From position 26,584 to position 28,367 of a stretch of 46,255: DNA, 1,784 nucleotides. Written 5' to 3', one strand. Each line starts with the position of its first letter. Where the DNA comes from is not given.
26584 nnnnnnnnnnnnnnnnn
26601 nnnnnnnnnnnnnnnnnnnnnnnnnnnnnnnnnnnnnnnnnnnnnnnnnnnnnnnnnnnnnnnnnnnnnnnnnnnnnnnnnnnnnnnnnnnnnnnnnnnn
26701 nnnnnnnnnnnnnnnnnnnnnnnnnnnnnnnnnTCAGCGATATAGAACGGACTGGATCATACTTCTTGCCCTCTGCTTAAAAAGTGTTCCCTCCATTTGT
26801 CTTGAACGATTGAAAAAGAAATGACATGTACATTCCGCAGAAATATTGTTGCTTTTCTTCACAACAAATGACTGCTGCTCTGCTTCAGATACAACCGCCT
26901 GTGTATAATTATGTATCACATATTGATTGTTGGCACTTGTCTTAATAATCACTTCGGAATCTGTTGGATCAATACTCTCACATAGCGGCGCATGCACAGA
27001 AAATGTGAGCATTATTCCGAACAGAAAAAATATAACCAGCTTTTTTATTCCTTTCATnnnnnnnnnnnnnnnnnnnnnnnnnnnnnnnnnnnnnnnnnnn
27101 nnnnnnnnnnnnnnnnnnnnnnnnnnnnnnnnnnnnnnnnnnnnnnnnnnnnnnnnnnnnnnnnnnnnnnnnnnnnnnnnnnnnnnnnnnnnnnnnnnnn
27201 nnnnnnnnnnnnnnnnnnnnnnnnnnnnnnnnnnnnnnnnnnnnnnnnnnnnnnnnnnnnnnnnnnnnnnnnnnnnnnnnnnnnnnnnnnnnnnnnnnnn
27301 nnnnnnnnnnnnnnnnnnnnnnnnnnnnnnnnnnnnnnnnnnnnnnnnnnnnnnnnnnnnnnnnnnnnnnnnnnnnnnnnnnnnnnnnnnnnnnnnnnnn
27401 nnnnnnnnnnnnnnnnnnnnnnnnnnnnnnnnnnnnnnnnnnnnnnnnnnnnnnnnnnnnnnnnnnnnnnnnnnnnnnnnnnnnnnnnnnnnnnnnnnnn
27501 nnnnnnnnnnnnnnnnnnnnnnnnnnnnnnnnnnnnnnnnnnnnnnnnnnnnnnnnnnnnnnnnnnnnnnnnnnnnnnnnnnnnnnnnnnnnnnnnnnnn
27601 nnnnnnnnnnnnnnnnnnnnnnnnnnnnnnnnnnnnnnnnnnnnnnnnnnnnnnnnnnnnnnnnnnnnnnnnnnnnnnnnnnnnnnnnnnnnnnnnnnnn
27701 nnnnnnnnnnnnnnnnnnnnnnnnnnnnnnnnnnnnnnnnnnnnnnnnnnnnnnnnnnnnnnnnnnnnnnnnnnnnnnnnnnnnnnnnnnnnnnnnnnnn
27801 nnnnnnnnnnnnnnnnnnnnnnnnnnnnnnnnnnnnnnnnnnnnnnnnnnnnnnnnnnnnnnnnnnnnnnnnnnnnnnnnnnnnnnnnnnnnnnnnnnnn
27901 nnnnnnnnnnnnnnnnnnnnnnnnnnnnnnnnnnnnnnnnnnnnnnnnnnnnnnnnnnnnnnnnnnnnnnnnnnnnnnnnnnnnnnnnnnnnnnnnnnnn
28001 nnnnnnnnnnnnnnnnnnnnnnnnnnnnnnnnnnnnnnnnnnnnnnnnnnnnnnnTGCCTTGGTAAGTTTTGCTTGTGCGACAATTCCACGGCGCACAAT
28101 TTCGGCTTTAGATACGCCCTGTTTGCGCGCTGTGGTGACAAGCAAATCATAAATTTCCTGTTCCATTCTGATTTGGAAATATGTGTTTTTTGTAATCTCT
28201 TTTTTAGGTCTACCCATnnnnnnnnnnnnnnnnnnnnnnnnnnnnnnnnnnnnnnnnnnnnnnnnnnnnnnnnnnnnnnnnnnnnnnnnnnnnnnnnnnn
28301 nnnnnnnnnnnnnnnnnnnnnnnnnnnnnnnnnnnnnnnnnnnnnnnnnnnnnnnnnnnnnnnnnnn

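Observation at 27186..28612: P22 immI-like secondary immunity module: two RHH genes, an antirepressor-like gene and a convergent antisense RNA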

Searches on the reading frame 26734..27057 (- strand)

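Call 6: search_protein_families(library=pfam, max_evalue=0.1, proteins=[window:26734-27057:-])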
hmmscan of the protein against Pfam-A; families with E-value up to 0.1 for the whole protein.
window:26734-27057:- (107 aa): 1 family
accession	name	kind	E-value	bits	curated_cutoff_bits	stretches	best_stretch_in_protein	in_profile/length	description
PF02060.20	ISK_Channel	-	0.017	15.3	22.1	1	9-70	55-113/126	Slow voltage-gated potassium channel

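Call 7: search_protein_families(library=phrogs, max_evalue=0.01, proteins=[window:26734-27057:-])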
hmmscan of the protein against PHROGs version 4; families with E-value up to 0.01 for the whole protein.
window:26734-27057:- (107 aa): 0 families

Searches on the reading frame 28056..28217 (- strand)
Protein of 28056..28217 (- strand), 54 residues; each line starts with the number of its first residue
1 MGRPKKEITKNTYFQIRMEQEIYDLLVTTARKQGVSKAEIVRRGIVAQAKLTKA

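Call 6: search_protein_families(library=pfam, max_evalue=0.1, proteins=[window:28056-28217:-])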
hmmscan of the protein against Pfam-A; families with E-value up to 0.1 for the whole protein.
seq(54 aa): 4 families
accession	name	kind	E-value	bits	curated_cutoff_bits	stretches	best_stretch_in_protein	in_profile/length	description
PF01402.27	RHH_1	-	0.0041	17.4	20.5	1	14-43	2-31/39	Ribbon-helix-helix protein, copG family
PF12651.13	RHH_3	-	0.013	15.9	21.6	1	14-45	5-36/44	Ribbon-helix-helix domain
PF13467.12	RHH_4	-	0.05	14.1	25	1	16-42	15-41/67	Ribbon-helix-helix domain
PF18932.5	DUF5681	-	0.098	13.7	27.5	1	2-50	15-58/77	Family of unknown function (DUF5681)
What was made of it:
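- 28053..28217 (-): RHH2, 54 aa, an Arc-like RHH protein with an N-terminal GRP arm. It is constant across the family. RHH_1 E 0.004, below its cut-off (call 6).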

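Call 7: search_protein_families(library=phrogs, max_evalue=0.01, proteins=[window:28056-28217:-])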
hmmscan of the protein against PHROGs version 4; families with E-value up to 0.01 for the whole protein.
seq(54 aa): 3 families
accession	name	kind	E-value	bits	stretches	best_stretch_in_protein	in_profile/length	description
phrog_876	-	transcription regulation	2.9e-08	34.5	1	1-50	58-106/239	transcriptional repressor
phrog_25971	-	unknown function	0.0037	18.6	1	11-46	73-108/116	-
phrog_12301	-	transcription regulation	0.0067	18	1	14-50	57-93/96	transcriptional regulator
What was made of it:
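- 28053..28217 (-): phrog_876 'transcriptional repressor' E 2.9e-8 (call 7).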

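Call 22: find_related_loci(query=A1, collection=viral_contigs, flank=3000)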
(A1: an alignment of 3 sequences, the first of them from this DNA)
Query A1 (54 aa) in viral_contigs; peptide patterns used: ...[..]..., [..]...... (x = any residue, [..] = any of these).
412 stretches matched a pattern; 23 encode a relative of the query (tblastn E <= 1e-3); 23 distinct loci.
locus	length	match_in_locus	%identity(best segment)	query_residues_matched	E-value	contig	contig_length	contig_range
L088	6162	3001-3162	100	1-54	2e-32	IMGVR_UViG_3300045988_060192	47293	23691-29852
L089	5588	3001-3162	100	1-54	2e-32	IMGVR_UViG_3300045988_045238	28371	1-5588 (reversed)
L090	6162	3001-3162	100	1-54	2e-32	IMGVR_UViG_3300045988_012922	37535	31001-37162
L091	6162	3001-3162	100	1-54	2e-32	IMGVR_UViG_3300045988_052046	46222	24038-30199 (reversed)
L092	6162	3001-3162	100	1-54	2e-32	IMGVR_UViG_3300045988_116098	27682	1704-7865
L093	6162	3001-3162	100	1-54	2e-32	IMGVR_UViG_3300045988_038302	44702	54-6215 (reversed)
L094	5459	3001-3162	100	1-54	2e-32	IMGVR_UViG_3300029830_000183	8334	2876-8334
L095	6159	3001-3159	100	1-53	6e-32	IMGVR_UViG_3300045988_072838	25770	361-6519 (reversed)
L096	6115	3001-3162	96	1-54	3e-31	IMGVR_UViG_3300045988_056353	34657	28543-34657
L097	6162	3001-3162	96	1-54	3e-31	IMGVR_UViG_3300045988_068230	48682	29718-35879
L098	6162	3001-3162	94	1-54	1e-30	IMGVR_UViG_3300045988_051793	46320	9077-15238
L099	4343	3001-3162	94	1-54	1e-30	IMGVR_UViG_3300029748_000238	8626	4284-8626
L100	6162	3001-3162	94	1-54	1e-30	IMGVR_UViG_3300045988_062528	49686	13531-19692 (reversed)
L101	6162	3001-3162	94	1-54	1e-30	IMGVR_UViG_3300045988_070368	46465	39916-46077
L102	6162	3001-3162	94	1-54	1e-30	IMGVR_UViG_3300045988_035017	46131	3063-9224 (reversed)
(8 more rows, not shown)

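Call 23: find_homologous_proteins(query=window:28056-28217:-, max_evalue=0.001)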
Query seq(54 aa) (54 aa): 16 proteins with E <= 0.001 among 16 candidates.
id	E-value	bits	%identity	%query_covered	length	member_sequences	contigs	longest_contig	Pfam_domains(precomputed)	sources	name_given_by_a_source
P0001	9.4e-26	104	96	100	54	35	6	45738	-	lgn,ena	-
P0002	1.0e-25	104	100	100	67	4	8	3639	-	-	-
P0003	5.6e-25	102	100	98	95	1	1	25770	-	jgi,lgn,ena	jgi:hypothetical protein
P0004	1.1e-23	98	94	100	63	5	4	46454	-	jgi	jgi:hypothetical protein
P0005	1.5e-23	97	94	98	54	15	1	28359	-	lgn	-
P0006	1.1e-20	89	94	93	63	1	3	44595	-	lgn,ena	-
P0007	5.3e-20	87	85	98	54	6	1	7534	-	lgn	-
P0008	1.2e-19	85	100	83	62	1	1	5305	-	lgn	-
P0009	1.2e-18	82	83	98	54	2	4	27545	-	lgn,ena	-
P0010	1.3e-17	79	81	100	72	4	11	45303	-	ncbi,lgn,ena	-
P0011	5.3e-17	77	78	100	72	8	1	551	-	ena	-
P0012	4.4e-16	74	76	100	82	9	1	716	-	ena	-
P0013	3.9e-15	72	70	100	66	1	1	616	-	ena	-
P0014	1.1e-14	70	87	83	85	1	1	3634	-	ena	-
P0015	5.1e-12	62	94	63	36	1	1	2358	-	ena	-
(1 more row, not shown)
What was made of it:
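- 28053..28217 (-): The family is small: 16 clusters (call 23).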

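Call 24: find_encoding_contigs(protein=P0010, flank=4000, max_places=6)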
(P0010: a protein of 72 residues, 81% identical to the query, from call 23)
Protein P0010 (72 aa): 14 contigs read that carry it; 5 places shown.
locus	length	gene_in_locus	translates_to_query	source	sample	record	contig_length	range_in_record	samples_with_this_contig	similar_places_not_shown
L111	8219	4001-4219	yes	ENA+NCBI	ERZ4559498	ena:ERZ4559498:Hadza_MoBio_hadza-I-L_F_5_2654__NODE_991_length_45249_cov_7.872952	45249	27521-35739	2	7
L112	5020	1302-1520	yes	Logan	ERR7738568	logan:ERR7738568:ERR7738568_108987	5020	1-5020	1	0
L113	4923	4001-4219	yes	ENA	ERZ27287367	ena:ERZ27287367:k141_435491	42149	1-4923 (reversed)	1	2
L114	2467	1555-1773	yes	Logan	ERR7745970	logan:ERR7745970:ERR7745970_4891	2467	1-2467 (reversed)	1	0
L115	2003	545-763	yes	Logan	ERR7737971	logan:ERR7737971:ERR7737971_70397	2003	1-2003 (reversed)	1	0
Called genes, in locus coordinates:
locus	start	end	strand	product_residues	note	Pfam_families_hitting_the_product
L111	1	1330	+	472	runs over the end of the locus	PF01183:Glyco_hydro_25, PF25309:ELLD, PF01471:PG_binding_1 (weak)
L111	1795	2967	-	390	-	PF00589:Phage_integrase (weak)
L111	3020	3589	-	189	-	PF12869:tRNA_anti-like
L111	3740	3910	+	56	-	-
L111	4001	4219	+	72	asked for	-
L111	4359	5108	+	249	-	PF10543:ORF6N, PF10552:ORF6C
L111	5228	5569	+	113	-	-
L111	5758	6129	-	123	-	PF12844:HTH_19, PF13560:HTH_31, PF01381:HTH_3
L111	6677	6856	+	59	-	PF12728:HTH_17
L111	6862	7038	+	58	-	-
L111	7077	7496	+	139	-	-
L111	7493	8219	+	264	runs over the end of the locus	-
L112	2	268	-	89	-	?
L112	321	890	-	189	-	PF12869:tRNA_anti-like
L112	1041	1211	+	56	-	-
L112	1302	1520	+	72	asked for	-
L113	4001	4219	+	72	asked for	-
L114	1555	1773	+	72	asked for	-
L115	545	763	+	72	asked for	-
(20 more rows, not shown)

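Call 25: find_encoding_contigs(protein=P0009, flank=4000, max_places=4)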
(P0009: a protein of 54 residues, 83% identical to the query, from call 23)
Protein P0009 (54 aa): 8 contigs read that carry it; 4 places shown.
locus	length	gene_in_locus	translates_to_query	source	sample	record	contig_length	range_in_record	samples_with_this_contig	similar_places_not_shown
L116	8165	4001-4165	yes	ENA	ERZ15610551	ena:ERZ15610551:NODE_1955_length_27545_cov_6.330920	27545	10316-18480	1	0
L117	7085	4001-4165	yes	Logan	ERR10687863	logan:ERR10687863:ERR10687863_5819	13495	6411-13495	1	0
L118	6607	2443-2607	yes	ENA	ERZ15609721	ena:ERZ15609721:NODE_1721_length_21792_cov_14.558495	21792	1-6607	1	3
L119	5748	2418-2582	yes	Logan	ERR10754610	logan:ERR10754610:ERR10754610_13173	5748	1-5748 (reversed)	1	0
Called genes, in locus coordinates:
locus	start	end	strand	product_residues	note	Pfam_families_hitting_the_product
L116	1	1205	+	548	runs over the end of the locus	PF01183:Glyco_hydro_25, PF05257:CHAP (weak), PF08239:SH3_3 (weak)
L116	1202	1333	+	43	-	-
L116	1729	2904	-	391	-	PF00589:Phage_integrase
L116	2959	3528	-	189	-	PF12869:tRNA_anti-like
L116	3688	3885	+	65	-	PF21983:NikA-like (weak)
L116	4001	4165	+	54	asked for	-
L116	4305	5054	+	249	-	PF10543:ORF6N, PF10552:ORF6C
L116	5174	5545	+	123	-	-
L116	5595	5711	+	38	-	-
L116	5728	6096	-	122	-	-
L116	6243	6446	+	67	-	PF12844:HTH_19 (weak), PF01381:HTH_3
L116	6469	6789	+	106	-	-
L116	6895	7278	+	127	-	PF25682:Phage_VG64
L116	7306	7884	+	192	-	-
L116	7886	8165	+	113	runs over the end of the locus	-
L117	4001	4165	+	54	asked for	-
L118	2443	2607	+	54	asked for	-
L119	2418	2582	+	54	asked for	-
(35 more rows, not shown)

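Call 26: find_encoding_contigs(protein=P0007, flank=4000, max_places=3)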
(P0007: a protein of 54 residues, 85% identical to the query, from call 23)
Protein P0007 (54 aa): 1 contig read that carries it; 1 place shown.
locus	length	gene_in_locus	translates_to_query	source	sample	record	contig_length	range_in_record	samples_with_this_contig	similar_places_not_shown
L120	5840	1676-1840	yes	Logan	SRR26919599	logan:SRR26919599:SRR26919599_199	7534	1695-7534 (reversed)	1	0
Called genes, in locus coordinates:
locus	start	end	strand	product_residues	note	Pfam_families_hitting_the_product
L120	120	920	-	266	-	-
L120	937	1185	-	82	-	-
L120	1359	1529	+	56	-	-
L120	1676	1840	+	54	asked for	-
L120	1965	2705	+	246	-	PF08346:AntA, PF10552:ORF6C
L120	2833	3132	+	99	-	-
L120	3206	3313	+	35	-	-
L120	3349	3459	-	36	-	-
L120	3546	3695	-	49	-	-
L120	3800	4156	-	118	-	PF12844:HTH_19, PF13560:HTH_31, PF01381:HTH_3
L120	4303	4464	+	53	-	-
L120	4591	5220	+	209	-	PF08346:AntA, PF03374:ANT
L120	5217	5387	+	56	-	-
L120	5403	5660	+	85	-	-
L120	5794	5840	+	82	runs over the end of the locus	-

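Call 46: find_encoding_contigs(protein=P0013, flank=3000, max_places=3)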
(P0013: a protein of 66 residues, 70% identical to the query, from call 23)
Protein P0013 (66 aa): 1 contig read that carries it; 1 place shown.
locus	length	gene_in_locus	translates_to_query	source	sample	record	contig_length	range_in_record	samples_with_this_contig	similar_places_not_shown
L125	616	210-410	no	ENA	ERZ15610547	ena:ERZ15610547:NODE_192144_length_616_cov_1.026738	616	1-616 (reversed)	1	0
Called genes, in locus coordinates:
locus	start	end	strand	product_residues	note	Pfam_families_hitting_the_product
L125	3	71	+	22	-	?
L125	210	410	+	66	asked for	-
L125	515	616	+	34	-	?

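Call 47: find_encoding_contigs(protein=P0012, flank=3000, max_places=3)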
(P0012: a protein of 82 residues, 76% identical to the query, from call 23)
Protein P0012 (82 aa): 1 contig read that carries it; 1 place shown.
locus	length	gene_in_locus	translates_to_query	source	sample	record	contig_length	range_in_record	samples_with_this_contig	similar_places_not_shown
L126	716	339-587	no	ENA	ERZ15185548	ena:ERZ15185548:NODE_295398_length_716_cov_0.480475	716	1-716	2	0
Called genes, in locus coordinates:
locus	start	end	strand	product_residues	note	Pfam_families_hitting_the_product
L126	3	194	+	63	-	?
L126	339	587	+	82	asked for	-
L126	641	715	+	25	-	?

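Call 48: find_encoding_contigs(protein=P0011, flank=3000, max_places=3)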
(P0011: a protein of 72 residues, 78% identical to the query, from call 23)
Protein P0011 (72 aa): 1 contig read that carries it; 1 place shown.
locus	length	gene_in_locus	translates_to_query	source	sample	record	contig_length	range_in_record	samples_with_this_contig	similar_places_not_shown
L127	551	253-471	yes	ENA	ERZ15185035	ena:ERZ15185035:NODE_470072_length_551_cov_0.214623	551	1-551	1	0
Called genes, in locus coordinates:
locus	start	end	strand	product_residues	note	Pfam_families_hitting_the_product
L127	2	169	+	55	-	?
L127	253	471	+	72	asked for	-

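Call 54: search_solved_structures(query=window:28056-28217:-, max_evalue=10)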
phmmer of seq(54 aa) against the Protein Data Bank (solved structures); distinct sequences matched with E-value up to 10: 12.
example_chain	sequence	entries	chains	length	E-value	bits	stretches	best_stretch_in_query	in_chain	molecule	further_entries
6fwx_A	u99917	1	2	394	0.05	17.2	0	6-33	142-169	Titin,Titin,Titin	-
22tu_Lk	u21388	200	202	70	0.55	14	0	9-35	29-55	60S ribosomal protein L38 | Ribosomal protein eL38 | eL38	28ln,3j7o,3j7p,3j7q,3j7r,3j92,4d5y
7cpu_Lk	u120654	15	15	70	0.59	13.9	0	9-34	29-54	60S ribosomal protein L38 | Large ribosomal subunit protein eL38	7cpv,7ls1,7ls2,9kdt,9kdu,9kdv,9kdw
11he_38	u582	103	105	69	0.6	13.9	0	9-35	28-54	Large ribosomal subunit protein eL38 | eL38 | Ribosomal protein eL38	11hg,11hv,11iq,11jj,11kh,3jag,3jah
7oyc_k1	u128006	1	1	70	0.62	13.8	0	9-34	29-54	60S ribosomal protein L38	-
9y49_Ck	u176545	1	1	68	0.62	13.8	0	9-34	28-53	60S ribosomal protein L38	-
9mr4_k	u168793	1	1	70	0.64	13.8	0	9-35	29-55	Large ribosomal subunit protein eL38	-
6swa_i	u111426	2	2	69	0.64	13.8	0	9-34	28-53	60S ribosomal protein L38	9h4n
7ow7_e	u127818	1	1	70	0.66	13.7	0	9-35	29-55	60S ribosomal protein L38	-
6zvk_p2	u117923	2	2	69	0.69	13.7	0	9-35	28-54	60S RIBOSOMAL PROTEIN EL38 | Uncharacterized protein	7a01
9ndp_k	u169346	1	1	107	0.86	13.4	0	9-34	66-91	Large ribosomal subunit protein eL38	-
4hv0_A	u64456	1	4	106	0.92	13.3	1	16-43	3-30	AvtR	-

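Call 65: predict_structure(alignment_id=A4)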
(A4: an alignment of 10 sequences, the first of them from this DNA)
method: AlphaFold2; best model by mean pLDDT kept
length: 54 residues; sequences in the alignment: 10
mean_pLDDT: 70.0   pTM: 0.42
mean pLDDT of the five models: 70.0, 69.6, 68.0, 63.2, 62.7
residues with pLDDT >= 90: 0; 70-90: 32; 50-70: 18; < 50: 4
segments of 3 or more residues with pLDDT < 50: none
pLDDT, mean of each block of 10 residues (from residue 1): 50 60 80 84 79 65
secondary structure, 60 per line:
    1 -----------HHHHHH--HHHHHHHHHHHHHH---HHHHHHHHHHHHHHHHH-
elements in order: H12-17 H20-33 H37-53
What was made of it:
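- On Ribbon-helix-helix (Arc/MetJ/CopG) repressors: The N-terminal strand is modelled as a helix in the monomer (call 65).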

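Call 68: fold_search(model_id=the predicted structure, library=pdb)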
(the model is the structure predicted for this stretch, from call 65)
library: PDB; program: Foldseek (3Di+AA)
matches with E <= 10: 182; with E <= 0.001: 0
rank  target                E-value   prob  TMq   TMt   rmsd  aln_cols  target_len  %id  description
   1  1par_C                2.0e-01  0.85  0.62  0.66   6.8        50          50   22  DNA RECOGNITION BY BETA-SHEETS IN THE ARC REPRESSOR-OPERATOR CRYSTAL STRUCTURE (released 1994-07-31)
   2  5x3t_A                3.0e-01  0.95  0.58  0.45   2.4        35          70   28  VapBC from Mycobacterium tuberculosis (released 2017-06-07)
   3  1par_A                3.8e-01  0.75  0.63  0.66   6.3        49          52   22  DNA RECOGNITION BY BETA-SHEETS IN THE ARC REPRESSOR-OPERATOR CRYSTAL STRUCTURE (released 1994-07-31)
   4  1myk_B                5.7e-01  0.82  0.62  0.73   2.5        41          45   22  CRYSTAL STRUCTURE, FOLDING, AND OPERATOR BINDING OF THE HYPERSTABLE ARC REPRESSOR MUTANT PL8 (released 1995-01-26)
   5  6a6x_D                5.7e-01  0.66  0.55  0.55   2.7        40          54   28  The crystal structure of the Mtb MazE-MazF-mt9 complex (released 2019-07-03)
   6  1myl_A                6.7e-01  0.72  0.59  0.68   2.6        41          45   22  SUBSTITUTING HYDROPHOBIC RESIDUES FOR A BURIED SALT BRIDGE ENHANCES PROTEIN STABILITY BUT DOES NOT REDUCE CONFORMATION (released 1995-01-26)
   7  1bdv_D                6.7e-01  0.57  0.62  0.66   6.7        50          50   20  ARC FV10 COCRYSTAL (released 1999-01-06)
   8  2cpg_C                6.7e-01  0.54  0.51  0.63   3.1        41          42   24  TRANSCRIPTIONAL REPRESSOR COPG (released 1999-11-19)
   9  1ea4_F                7.3e-01  0.80  0.64  0.75   2.0        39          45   20  TRANSCRIPTIONAL REPRESSOR COPG/22bp dsDNA COMPLEX (released 2001-07-05)
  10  1ea4_H                8.6e-01  0.75  0.60  0.73   2.1        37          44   22  TRANSCRIPTIONAL REPRESSOR COPG/22bp dsDNA COMPLEX (released 2001-07-05)
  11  1ea4_B                9.3e-01  0.69  0.58  0.74   2.1        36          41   19  TRANSCRIPTIONAL REPRESSOR COPG/22bp dsDNA COMPLEX (released 2001-07-05)
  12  1b28_MODEL_1_A        9.3e-01  0.38  0.56  0.57   6.0        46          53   24  ARC REPRESSOR MYL MUTANT FROM SALMONELLA BACTERIOPHAGE P22 (released 1999-11-03)
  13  1ea4_E                1.0e+00  0.69  0.60  0.72   2.1        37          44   22  TRANSCRIPTIONAL REPRESSOR COPG/22bp dsDNA COMPLEX (released 2001-07-05)
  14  1b01_A                1.0e+00  0.66  0.60  0.73   2.1        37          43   22  TRANSCRIPTIONAL REPRESSOR COPG/DNA COMPLEX (released 1999-11-19)
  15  3ft7_A                1.2e+00  0.72  0.65  0.77   2.2        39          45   18  Crystal structure of an extremely stable dimeric protein from sulfolobus islandicus (released 2009-10-20)
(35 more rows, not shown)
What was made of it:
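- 28053..28217 (-): AF2 model pLDDT 70, with best Foldseek matches Arc, CopG and VapB/MazE (calls 65, 68).
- On P22-type immI circuit: The best fold match of its model is Arc, 1par (call 68).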

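Call 78: search_protein_families(library=pfam, max_evalue=0.1, proteins=[L120:1359-1526:+, L127:2-166:+, L116:3688-3882:+])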
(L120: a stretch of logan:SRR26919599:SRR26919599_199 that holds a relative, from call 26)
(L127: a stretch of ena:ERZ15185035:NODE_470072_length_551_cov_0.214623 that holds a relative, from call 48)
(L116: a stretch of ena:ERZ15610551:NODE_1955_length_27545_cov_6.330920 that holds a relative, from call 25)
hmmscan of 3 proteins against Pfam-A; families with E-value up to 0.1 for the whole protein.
L120:1359-1526:+ (56 aa): 3 families
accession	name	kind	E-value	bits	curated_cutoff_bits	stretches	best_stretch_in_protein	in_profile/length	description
PF01402.27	RHH_1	-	0.00082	19.7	20.5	1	18-53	3-38/39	Ribbon-helix-helix protein, copG family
PF12651.13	RHH_3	-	0.014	15.8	21.6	1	19-53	7-41/44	Ribbon-helix-helix domain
PF17935.6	TetR_C_27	-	0.051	14.1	26.1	1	9-49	21-61/106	Tetracyclin repressor-like, C-terminal domain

L127:2-166:+ (55 aa): 1 family
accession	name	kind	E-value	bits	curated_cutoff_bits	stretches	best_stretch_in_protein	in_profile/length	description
PF12614.13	RRF_GI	-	0.015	15.8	26.8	1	11-54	37-79/126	Ribosome recycling factor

L116:3688-3882:+ (65 aa): 6 families
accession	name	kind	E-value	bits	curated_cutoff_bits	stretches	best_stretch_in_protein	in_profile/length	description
PF21983.2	NikA-like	-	1.3e-07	32.1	27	1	5-61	6-66/72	Mobilization protein NikA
PF19807.5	DUF6290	-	0.00044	20.8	27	1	5-37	3-35/72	Family of unknown function (DUF6290)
PF05534.18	HicB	-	0.0037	17.6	21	1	5-37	19-51/51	HicB family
PF01402.27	RHH_1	-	0.0058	17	20.5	1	6-37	2-33/39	Ribbon-helix-helix protein, copG family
PF01934.22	HepT-like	-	0.017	15.2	23.5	1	8-61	27-91/120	Ribonuclease HepT-like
PF12441.14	CopG_antitoxin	-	0.027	15.7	28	1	4-37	43-76/79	CopG antitoxin of type II toxin-antitoxin system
